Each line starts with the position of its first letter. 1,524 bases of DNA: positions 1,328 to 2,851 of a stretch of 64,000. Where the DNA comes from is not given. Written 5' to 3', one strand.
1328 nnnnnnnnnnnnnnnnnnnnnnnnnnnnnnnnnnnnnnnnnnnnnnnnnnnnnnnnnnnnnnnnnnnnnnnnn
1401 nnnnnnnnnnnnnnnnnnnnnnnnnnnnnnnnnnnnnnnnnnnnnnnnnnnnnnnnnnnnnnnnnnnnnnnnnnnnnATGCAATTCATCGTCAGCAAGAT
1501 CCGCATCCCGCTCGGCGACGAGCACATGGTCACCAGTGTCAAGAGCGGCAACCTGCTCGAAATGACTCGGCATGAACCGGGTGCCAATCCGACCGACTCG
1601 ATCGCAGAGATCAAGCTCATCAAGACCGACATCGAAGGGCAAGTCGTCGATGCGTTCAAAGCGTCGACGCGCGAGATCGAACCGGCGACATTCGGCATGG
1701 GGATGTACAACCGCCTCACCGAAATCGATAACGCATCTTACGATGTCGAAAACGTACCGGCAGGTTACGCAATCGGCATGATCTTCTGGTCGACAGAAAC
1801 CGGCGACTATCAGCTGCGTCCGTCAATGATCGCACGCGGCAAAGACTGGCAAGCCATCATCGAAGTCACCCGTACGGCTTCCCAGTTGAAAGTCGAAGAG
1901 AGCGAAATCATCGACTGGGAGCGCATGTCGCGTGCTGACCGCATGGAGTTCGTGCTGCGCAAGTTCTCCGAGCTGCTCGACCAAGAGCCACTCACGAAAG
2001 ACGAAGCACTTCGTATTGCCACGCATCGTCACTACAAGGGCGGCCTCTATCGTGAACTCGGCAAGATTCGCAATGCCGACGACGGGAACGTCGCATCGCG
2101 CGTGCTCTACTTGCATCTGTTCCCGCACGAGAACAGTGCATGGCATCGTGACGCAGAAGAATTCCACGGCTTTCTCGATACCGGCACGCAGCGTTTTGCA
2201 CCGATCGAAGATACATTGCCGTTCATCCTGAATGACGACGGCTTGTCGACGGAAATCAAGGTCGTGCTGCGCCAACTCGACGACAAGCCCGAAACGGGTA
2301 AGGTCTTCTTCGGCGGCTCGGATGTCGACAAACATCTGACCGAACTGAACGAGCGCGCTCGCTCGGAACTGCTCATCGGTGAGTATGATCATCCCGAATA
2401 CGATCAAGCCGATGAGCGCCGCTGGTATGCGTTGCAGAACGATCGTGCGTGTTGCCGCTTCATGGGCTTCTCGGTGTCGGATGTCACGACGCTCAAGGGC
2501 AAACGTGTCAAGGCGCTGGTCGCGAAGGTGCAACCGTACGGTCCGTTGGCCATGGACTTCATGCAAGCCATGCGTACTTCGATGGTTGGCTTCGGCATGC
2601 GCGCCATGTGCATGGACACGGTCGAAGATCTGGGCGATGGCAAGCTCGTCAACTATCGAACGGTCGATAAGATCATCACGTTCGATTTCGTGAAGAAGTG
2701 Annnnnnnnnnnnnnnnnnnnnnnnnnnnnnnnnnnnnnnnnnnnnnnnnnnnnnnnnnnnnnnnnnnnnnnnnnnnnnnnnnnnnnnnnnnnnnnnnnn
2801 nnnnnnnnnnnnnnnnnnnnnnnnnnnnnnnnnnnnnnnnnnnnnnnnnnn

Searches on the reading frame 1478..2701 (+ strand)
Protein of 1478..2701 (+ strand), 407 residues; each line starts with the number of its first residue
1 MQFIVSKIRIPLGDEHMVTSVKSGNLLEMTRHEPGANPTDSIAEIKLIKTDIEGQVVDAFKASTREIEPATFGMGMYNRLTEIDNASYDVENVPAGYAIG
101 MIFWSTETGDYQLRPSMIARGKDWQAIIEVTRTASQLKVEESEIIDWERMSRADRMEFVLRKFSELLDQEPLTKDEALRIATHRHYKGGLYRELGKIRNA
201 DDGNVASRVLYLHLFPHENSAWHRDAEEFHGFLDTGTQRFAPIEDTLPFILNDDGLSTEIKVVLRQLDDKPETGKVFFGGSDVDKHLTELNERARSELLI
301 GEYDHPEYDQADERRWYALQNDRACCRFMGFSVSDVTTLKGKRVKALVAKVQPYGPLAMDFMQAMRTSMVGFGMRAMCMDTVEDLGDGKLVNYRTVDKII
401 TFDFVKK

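Call 23: search_protein_families(library=phrogs, proteins=[window:1478-2701:+], max_evalue=0.001)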
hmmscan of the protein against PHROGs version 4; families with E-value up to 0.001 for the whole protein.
window:1478-2701:+ (407 aa): 2 families
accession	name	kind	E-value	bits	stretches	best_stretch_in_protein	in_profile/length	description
phrog_3014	-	head and packaging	1.3e-11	45.2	1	289-406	60-181/266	head maturation protease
phrog_7478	-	head and packaging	5.7e-05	23.6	1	302-406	52-145/147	head maturation protease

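Call 24: search_protein_families(library=pfam, proteins=[window:1478-2701:+], max_evalue=0.001)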
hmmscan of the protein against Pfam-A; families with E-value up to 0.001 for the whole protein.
window:1478-2701:+ (407 aa): 2 families
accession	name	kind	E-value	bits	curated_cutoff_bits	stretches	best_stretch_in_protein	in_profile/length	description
PF20034.4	Peptidase_S80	-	1.3e-10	41.3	23.4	1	289-406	54-174/229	Peptidase S80 family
PF07866.17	DUF1653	-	0.00067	20.4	23.5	0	182-234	2-51/62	Protein of unknown function (DUF1653)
